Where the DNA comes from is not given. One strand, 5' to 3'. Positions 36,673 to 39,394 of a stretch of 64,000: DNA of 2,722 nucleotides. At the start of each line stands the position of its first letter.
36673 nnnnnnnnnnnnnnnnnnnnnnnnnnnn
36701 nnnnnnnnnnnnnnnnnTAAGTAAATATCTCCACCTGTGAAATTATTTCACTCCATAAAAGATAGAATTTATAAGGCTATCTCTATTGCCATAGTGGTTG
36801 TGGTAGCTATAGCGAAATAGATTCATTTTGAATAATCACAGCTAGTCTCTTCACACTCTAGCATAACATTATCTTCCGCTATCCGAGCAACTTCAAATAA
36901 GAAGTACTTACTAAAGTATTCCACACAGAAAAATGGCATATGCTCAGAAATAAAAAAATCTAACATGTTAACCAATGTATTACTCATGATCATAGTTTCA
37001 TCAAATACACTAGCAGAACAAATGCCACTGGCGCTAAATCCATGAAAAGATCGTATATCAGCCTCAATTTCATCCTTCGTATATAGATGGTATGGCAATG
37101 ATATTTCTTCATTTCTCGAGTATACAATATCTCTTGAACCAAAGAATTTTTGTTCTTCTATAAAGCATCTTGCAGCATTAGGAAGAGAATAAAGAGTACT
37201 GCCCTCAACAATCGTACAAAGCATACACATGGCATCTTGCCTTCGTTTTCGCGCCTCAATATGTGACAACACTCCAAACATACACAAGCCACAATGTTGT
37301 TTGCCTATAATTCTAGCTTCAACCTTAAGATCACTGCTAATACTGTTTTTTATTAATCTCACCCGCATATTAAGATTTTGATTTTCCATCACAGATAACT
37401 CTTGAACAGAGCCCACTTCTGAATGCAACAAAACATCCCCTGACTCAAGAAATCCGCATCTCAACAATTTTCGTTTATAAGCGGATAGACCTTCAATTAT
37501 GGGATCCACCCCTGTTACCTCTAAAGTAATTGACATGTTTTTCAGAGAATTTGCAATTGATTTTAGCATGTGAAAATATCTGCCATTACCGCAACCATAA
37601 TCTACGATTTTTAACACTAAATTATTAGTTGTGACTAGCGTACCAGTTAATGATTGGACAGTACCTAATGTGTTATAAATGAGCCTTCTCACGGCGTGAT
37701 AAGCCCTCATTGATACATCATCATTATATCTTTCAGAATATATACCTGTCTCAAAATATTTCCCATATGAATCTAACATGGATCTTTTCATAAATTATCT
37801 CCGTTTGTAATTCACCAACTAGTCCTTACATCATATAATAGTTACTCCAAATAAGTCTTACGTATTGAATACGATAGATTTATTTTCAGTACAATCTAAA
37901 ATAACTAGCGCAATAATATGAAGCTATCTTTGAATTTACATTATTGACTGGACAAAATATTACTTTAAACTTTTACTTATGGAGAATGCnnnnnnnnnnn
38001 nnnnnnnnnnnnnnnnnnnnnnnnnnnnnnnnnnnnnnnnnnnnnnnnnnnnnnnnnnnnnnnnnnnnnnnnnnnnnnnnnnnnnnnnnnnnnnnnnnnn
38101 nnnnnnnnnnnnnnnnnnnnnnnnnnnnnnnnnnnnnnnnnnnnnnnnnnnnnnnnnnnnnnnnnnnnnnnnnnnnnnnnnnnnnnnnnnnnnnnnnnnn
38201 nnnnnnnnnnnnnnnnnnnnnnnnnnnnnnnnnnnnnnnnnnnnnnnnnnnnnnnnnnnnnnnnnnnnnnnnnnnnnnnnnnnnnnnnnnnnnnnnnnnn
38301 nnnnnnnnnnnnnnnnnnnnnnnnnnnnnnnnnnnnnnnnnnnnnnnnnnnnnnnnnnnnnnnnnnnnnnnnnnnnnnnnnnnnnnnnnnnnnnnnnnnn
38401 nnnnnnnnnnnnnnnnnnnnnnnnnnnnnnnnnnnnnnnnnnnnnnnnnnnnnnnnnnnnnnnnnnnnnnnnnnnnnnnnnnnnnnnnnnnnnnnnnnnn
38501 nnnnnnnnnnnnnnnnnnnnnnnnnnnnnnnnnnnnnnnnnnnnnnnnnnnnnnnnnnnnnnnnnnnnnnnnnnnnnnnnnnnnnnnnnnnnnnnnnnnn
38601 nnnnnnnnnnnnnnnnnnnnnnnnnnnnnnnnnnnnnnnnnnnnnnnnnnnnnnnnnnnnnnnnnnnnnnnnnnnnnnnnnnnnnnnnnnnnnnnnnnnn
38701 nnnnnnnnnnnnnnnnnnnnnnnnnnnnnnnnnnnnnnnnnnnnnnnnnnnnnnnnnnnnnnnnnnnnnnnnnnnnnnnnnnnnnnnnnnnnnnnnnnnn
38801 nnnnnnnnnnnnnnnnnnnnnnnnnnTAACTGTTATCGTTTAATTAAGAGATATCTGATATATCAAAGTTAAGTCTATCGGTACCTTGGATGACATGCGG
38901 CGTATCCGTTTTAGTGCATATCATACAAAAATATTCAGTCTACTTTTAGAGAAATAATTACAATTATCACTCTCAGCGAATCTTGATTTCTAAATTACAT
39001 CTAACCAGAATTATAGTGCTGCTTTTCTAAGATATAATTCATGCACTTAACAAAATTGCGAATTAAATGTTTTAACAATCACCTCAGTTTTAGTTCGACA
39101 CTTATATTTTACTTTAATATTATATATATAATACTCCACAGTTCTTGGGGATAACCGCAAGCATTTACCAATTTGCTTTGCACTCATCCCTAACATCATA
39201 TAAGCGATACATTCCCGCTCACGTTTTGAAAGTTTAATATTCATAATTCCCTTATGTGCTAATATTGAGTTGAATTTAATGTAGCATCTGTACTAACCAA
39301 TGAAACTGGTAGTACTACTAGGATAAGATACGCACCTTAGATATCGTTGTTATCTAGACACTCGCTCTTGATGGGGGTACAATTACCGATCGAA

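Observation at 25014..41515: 16-kb AT-rich island bracketed by a duplicated epmB 3' end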

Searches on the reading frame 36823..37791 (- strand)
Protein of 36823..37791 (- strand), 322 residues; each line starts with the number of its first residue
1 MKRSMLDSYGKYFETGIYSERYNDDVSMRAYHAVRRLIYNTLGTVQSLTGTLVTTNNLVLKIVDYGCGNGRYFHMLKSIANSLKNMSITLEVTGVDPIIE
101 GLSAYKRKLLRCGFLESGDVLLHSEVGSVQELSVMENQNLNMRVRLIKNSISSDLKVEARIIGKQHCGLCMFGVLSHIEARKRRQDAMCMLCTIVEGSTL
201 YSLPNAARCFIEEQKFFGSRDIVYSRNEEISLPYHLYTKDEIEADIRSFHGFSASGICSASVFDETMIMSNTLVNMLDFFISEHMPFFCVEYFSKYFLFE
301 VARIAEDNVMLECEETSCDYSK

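Call 8: search_protein_families(library=pfam, proteins=[window:36823-37791:-], max_evalue=0.01)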
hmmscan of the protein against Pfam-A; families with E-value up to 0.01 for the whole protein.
window:36823-37791:- (322 aa): 0 families

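Call 50: search_protein_families(library=padloc, proteins=[window:36823-37791:-], max_evalue=0.001)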
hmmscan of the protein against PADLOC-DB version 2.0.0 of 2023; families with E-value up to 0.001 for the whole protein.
window:36823-37791:- (322 aa): 0 families

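Call 51: search_protein_families(library=ncbifam, proteins=[window:36823-37791:-], max_evalue=0.001)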
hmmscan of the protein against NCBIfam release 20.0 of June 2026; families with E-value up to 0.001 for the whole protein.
window:36823-37791:- (322 aa): 0 families

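Call 61: search_protein_representatives(protein=window:36823-37791:-)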
Query: 322 residues. Proteins with E-value up to 0.001 (for the whole library): 186; up to 1e-10: 47; up to 1e-30: 2. The best 150 are listed.
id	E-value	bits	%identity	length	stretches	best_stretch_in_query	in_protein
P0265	2.8e-212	719.5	100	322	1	1-322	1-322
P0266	5.0e-57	209.8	40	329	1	15-312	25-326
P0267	7.2e-23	97.6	30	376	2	9-217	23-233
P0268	3.6e-19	85.5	29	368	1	16-319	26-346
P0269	1.0e-18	84.0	31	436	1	57-297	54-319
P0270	1.8e-18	83.2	31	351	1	14-218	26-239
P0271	7.0e-18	81.2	28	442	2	16-223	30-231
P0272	1.9e-17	79.8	29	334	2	54-219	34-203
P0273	2.0e-17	79.7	33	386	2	12-185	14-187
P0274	3.0e-17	79.2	32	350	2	48-206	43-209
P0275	5.4e-17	78.3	32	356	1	8-283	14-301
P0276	1.1e-16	77.3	27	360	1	7-233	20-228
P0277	1.2e-16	77.2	33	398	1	5-308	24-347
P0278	1.9e-16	76.5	32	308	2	164-286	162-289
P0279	2.5e-16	76.1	35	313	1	51-282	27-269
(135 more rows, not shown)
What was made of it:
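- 25144..41437 (.): Module Y: a 16.3-kb AT-rich island. Its genes are a SecA-DEAD-like 1279-aa protein (25234-29073, -), a NACHT-pentapeptide-WD40 1838-aa protein (29257-34773, -), PAS-LuxR (34801-35619, -), an EamA transporter (35743-36717, +), a 322-aa near-orphan (36823-37791, -), a haem-oxygenase-like di-iron enzyme (37990-38826, +), and LuxR-type regulators (39047-39244, -; 39421-40242, +; 40357-41352, +). The 322-aa protein has 186 homologues among 1.84 billion representatives, the best at 40% (call 61).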

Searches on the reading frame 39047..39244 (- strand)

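Call 9: search_protein_families(library=pfam, proteins=[window:39047-39244:-], max_evalue=0.01)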
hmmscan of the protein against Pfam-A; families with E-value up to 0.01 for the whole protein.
window:39047-39244:- (65 aa): 4 families
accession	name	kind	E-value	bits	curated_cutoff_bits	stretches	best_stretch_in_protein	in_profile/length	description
PF00196.25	GerE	-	5.2e-15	55.2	23.5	1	5-57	3-55/57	Bacterial regulatory proteins, luxR family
PF08281.18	Sigma70_r4_2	-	1.2e-05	25.3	25.7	1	4-44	10-51/54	Sigma-70, region 4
PF13384.12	HTH_23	-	0.00011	22.4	24.6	1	5-37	2-35/50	Homeodomain-like domain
PF13936.12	HTH_38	-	0.0057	16.8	27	0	4-38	4-39/44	Helix-turn-helix domain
